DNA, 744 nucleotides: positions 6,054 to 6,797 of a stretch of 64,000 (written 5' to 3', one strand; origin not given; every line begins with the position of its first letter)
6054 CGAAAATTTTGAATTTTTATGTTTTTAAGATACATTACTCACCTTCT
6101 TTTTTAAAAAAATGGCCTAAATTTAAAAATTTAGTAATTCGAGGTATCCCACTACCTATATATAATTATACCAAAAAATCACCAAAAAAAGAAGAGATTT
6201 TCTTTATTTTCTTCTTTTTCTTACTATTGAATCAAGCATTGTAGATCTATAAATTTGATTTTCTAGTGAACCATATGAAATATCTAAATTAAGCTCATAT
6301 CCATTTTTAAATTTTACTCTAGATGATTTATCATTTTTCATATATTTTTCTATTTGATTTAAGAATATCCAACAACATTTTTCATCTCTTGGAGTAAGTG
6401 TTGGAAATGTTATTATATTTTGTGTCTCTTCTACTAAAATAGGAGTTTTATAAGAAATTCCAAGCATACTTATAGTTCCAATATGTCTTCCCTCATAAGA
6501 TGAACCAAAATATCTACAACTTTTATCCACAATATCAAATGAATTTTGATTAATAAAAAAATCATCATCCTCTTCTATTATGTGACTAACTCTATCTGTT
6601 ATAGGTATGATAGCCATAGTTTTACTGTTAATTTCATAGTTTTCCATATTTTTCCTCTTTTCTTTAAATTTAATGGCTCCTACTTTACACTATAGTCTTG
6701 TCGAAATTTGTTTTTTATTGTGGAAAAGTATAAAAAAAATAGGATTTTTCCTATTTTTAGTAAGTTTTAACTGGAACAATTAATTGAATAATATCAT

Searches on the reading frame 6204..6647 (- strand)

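Call 41: search_protein_families(library=pfam, proteins=[window:6204-6647:-], max_evalue=0.01)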
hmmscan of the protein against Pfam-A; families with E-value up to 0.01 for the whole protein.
window:6204-6647:- (147 aa): 1 family
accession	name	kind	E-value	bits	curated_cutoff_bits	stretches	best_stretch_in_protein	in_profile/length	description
PF06338.17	ComK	-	1.3e-44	152.1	22.3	1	1-146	1-151/152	ComK protein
